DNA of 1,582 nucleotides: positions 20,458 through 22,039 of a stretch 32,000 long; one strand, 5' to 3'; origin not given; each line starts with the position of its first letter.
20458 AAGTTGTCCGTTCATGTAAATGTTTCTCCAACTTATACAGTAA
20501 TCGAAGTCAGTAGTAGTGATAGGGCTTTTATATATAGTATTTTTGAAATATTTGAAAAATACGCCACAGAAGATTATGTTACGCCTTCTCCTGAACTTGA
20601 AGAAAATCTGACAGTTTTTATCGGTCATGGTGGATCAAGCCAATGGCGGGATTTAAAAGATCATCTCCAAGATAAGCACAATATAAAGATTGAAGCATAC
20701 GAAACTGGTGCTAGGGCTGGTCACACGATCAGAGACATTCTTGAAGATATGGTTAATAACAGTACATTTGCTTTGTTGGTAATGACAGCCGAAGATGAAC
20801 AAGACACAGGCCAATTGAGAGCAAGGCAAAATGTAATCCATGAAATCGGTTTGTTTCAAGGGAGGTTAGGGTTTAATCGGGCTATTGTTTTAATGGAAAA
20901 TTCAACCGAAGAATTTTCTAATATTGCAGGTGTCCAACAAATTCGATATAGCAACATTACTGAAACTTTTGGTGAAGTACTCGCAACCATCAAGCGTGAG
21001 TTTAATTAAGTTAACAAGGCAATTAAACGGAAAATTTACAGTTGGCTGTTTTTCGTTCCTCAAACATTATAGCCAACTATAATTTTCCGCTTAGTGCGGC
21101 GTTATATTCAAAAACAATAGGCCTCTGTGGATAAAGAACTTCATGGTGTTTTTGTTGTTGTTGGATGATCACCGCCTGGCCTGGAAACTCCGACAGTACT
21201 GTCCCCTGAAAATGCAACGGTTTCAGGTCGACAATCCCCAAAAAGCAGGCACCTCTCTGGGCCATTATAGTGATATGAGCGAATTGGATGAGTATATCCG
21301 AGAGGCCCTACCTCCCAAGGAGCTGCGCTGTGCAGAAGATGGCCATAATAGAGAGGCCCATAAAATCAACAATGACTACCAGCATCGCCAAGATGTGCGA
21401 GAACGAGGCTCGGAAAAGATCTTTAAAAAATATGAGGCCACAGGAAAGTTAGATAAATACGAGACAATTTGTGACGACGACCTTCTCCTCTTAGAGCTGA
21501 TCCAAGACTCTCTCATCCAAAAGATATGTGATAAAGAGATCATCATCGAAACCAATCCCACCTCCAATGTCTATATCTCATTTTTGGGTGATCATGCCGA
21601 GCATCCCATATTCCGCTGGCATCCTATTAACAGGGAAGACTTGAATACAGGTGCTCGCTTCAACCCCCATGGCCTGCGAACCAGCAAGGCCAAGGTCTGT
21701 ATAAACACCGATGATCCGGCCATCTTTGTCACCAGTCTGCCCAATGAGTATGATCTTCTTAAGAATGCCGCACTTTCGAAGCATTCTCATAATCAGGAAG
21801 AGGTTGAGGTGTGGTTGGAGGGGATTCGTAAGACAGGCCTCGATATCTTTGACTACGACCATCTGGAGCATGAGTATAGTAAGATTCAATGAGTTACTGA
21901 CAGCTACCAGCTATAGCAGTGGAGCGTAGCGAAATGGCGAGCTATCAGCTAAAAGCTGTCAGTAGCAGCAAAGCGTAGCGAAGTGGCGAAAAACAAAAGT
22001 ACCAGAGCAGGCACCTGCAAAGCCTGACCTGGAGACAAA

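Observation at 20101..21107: Orphan TIR-like (CAP12/Pycsar-effector type) protein with an unknown N-terminal domain, packaged like an integron cassette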

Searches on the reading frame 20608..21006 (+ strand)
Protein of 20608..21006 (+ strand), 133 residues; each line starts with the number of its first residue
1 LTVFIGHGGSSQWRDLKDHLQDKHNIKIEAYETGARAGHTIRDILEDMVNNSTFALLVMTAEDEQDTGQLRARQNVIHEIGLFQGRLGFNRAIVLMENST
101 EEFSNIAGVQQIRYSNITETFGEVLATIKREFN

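Call 86: search_protein_families(library=padloc, proteins=[window:20608-21006:+], max_evalue=10)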
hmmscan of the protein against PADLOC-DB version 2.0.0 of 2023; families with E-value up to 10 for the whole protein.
window:20608-21006:+ (133 aa): 9 families
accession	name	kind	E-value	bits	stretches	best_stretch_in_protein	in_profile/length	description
PDLC00729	Effector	-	9.7e-15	52.8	1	14-132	19-141/310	TIR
PDLC05005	PDC-S35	-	2.4e-14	51.7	1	3-119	121-241/264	-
PDLC05007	PDC-S35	-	7e-14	50.1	1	3-116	136-253/278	-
PDLC02371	PycTIR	-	7.8e-14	49.7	1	14-122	167-268/288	-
PDLC00731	Effector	-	1.4e-13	48.5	1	16-118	172-279/306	TIR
PDLC05004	PDC-S35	-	2.1e-13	48.5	1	3-119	122-243/265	-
PDLC05006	PDC-S35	-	5.3e-13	46.9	1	3-125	85-215/231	-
PDLC05003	PDC-S35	-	5.7e-13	47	1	3-126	92-226/245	-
PDLC00732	Effector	-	2.1e-11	41.3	1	36-116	188-273/301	TIR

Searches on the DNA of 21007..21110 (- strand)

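Call 81: build_rna_model(alignment_id=A5, structure=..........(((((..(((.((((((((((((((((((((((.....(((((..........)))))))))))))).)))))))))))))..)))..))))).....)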
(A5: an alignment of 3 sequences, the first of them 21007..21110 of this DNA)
Model R1 built from alignment A5 (3 sequences, 108 columns); structure: as given.
model positions 104; base pairs 35; branch points 0; effective number of sequences 1.32; information 0.59 bits per position. Calibrated on 0.2 Mb of random sequence (short: E-values are rough).
structure used (alignment columns):
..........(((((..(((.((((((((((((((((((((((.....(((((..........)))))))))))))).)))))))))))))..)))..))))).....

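Call 82: search_with_rna_model(model_id=R1, source=window, filters=off, max_evalue=10)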
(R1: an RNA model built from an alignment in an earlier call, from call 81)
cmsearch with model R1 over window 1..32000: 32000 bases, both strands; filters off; matches with E-value up to 10: 11.
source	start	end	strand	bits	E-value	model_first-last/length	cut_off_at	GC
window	21007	21110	-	121.2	1.9e-30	1-104/104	no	0.35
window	21006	21109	+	26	0.00012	1-104/104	no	0.35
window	29469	29561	-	10.1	2.4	1-104/104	no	0.33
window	20874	20941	-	10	2.7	1-104/104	no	0.32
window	9699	9750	-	9.7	3.2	1-104/104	no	0.27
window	1953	2066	+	9.6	3.4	1-104/104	no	0.47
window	9807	9846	+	8.8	5.6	1-104/104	no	0.4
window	26846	26900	+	8.5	6.8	1-104/104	no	0.29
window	1969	2054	-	8.4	7.3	1-104/104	no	0.49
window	11052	11122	-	8.3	7.9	1-104/104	no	0.3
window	22158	22243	+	8.2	8.2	1-104/104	no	0.47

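Call 83: search_with_rna_model(model_id=R1, sources=[L001, L002, L005, L006, L007, L008, L009, L010, L011, L012, L013, L014, L015, L016, L017, L018, L019, L020, L021, L022, L023, L024, L025, L026, L027, L028, L029, L030, L031, L032, L033, L034, L035, L036, L037, L038, L039, L040, L041, L042, L043, L044, L045, L046, L047, L048, L049, L050, L051, L052, L053, L054, L055, L056, L057, L058, L059, L060, L061, L062, L063, L064, L065, L066, L067, L068, L069, L070, L071, L072, L073, L074, L075, L076, L077, L078, L079, L080, L081, L082, L083, L084, L085, L086, L087, L088, L089, L090, L091], max_evalue=1)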
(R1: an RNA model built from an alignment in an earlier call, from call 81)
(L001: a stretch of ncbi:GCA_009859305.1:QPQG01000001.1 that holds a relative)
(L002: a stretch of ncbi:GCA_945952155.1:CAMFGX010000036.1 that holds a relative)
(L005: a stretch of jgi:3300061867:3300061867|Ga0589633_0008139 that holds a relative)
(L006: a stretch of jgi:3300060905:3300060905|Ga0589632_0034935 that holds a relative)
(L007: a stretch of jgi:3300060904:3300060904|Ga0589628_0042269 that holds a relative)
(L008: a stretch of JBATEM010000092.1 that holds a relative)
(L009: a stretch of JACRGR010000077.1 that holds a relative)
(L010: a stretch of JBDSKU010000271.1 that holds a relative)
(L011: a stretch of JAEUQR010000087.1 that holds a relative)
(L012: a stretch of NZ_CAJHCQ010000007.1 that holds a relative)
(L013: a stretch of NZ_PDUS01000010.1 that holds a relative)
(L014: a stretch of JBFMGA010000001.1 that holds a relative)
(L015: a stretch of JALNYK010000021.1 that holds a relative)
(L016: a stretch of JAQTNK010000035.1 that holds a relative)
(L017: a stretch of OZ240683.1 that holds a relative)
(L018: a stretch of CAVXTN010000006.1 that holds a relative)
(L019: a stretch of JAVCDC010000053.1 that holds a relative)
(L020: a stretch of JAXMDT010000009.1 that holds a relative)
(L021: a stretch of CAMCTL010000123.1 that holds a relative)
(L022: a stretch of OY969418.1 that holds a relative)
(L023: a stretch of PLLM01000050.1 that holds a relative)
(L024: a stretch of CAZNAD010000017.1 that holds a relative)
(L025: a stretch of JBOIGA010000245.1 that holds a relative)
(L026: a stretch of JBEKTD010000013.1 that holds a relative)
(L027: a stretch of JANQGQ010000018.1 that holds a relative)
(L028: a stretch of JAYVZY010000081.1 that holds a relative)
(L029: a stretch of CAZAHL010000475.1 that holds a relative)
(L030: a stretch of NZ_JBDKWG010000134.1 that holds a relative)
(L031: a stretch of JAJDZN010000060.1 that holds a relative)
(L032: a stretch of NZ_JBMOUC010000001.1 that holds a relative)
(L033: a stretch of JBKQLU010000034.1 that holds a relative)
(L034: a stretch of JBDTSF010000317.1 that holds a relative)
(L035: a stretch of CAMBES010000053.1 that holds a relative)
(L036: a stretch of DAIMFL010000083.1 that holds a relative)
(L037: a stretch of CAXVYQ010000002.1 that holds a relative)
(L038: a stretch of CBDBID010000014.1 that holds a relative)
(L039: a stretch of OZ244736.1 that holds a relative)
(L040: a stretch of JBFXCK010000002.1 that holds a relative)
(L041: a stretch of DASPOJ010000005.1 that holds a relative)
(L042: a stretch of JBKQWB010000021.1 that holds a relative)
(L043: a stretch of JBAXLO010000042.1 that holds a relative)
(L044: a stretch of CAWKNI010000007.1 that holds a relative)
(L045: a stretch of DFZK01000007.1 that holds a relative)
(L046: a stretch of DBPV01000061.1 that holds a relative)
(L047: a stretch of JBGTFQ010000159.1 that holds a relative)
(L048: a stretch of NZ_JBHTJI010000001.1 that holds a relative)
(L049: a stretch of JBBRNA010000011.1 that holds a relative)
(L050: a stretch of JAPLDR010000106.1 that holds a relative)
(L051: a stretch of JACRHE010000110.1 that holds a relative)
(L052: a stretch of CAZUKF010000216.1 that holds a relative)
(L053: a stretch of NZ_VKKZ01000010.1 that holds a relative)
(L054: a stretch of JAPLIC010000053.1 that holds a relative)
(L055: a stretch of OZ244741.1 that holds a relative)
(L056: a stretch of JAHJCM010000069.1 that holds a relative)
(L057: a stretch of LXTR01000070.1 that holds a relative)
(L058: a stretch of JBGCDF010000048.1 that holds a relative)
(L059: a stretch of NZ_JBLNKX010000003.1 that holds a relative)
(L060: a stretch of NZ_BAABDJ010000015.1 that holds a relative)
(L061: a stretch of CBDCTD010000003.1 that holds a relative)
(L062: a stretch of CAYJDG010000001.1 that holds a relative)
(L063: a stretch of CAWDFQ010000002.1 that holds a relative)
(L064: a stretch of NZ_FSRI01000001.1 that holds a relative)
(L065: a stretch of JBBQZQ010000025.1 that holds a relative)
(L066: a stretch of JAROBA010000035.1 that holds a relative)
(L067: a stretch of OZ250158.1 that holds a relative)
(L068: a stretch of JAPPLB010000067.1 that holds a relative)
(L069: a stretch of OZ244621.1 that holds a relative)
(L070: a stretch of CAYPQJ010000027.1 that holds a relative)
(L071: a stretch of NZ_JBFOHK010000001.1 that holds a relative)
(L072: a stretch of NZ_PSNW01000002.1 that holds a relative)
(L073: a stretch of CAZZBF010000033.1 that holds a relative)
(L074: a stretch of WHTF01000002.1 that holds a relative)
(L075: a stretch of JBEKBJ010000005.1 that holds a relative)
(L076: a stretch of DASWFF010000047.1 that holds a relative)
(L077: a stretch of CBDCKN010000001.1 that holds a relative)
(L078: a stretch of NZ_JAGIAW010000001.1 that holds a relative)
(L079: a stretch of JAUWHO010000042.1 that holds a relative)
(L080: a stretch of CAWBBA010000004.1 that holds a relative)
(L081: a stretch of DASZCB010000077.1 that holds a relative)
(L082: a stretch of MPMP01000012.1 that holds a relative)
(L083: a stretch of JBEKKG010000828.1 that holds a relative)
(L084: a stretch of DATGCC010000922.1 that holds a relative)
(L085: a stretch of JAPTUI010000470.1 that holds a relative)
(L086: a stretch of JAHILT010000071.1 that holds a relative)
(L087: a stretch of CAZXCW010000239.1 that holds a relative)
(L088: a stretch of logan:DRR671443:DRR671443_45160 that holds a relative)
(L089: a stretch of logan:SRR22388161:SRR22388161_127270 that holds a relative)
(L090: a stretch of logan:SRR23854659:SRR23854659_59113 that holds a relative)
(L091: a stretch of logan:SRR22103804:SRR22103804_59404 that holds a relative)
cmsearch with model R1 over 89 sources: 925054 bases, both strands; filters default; matches with E-value up to 1: 26.
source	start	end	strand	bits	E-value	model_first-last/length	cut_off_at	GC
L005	5573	5676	-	99.1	5.5e-23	1-104/104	no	0.32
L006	397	500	-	99.1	5.5e-23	1-104/104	no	0.32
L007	476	579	-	99.1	5.5e-23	1-104/104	no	0.32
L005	6775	6876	-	89.3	2.4e-20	1-104/104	no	0.45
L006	1599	1700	-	89.3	2.4e-20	1-104/104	no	0.45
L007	1678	1779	-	89.3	2.4e-20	1-104/104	no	0.45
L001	3745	3846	-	37.3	3.1e-06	1-104/104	no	0.48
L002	2347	2448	-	37.3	3.1e-06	1-104/104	no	0.48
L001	11744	11847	-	31.3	0.00013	1-104/104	no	0.53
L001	9263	9364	-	29.3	0.00045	1-104/104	no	0.46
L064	8333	8411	-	27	0.0019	1-104/104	no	0.56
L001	12310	12443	-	21.1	0.073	1-104/104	no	0.47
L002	10626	10757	-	21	0.081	1-104/104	no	0.48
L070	11459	11542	-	20.2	0.14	1-104/104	no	0.6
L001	33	164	-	19.9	0.16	1-104/104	no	0.45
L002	7008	7138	-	19.4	0.22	1-104/104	no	0.48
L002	7656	7786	-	18.5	0.38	1-104/104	no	0.47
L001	2598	2728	-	18.5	0.38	1-104/104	no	0.42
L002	1200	1330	-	18.5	0.38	1-104/104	no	0.42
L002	9117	9247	-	18.3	0.44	1-104/104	no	0.49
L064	7539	7599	-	18.2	0.46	21-84/104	no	0.49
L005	5575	5676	+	18.1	0.5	1-104/104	no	0.31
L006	399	500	+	18.1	0.5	1-104/104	no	0.31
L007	478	579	+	18.1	0.5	1-104/104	no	0.31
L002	8435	8567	-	17.9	0.56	1-104/104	no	0.44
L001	4203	4335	-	17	0.98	1-104/104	no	0.45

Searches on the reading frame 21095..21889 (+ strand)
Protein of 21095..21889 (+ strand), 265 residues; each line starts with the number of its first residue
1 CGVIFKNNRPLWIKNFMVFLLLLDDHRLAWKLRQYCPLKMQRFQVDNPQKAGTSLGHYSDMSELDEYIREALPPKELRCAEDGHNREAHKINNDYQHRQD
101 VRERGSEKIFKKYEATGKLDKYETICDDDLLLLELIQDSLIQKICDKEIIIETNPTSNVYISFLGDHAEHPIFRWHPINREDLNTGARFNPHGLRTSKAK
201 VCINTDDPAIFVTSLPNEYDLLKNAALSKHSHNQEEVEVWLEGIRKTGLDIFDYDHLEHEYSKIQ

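Call 3: search_protein_families(library=pfam, proteins=[window:21143-21889:+], max_evalue=1)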
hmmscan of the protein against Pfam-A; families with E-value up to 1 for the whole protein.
window:21143-21889:+ (249 aa): 1 family
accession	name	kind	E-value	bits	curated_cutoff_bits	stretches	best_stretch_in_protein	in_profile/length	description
PF00962.28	A_deaminase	-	8.8e-07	28.7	27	2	181-210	266-295/330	Adenosine deaminase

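Call 4: search_protein_families(library=padloc, proteins=[window:21143-21889:+], max_evalue=1)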
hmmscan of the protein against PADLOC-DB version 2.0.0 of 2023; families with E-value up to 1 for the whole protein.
window:21143-21889:+ (249 aa): 3 families
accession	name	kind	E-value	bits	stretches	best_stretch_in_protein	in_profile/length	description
PDLC02219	RdrB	-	2.9e-40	136.4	1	12-242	679-909/914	-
PDLC02218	RdrB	-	1.6e-35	120.5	1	103-243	712-852/855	-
PDLC01908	CARF5--CARF_ADA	-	3.4e-05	20.9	1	121-213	483-561/605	-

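Call 5: search_protein_families(library=ncbifam, proteins=[window:21143-21889:+], max_evalue=1)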
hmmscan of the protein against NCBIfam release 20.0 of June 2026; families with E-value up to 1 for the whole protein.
window:21143-21889:+ (249 aa): 9 families
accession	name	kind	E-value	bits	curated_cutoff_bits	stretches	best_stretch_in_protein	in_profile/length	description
NF041744.1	RdrB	equivalog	1e-56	193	800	1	13-240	627-850/850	antiviral RADAR system adenosine deaminase RdrB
NF006848.0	PRK09358.1-3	equivalog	1.4e-10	41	426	2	178-209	259-290/325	adenosine deaminase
TIGR01430.1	aden_deam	equivalog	3.6e-08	32.8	216.55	1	122-210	222-291/323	adenosine deaminase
NF006854.0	PRK09358.3-1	equivalog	2e-06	27.1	530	1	122-205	233-297/344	adenosine deaminase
NF006856.0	PRK09358.3-3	equivalog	2.3e-05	23.7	510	1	122-157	227-262/316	adenosine deaminase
NF006846.0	PRK09358.1-1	equivalog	2.3e-05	23.6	459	1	123-215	230-304/333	adenosine deaminase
NF006849.0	PRK09358.1-5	equivalog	0.0064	15.6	494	1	123-207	237-302/350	adenosine deaminase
NF006847.0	PRK09358.1-2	equivalog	0.037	12.8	412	1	124-157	253-286/364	adenosine deaminase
NF006850.0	PRK09358.1-6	equivalog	0.076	11.8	419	0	180-210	265-295/334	adenosine deaminase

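Call 59: find_homologous_proteins(query=window:21095-21889:+)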
Query window:21095-21889:+ (265 aa): 9 proteins with E <= 0.001 among 822 candidates.
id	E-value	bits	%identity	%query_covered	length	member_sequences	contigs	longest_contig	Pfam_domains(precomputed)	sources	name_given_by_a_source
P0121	4.4e-168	576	100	94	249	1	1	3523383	PF00962.29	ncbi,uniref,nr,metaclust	ncbi:amidohydrolase family protein [Desulfotalea psychrophila]|uniref:Adenosine deaminase domain-con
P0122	4.2e-50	189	47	91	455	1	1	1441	PF00962.29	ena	-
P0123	1.0e-48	184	44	91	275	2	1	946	PF00962.29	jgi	jgi:hypothetical protein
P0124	5.3e-45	172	41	100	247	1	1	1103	-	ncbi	-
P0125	4.2e-43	166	56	53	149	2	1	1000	PF00962.29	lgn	-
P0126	6.5e-29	120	35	86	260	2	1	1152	-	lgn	-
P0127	2.4e-26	111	49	47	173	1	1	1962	PF00962.29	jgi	jgi:hypothetical protein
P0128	2.8e-24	104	42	49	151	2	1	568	-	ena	-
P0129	2.0e-20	92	42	48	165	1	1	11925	-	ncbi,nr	ncbi:MAG: hypothetical protein HYZ45_05460 [Burkholderiales bacterium]|nr:hypothetical protein [Burk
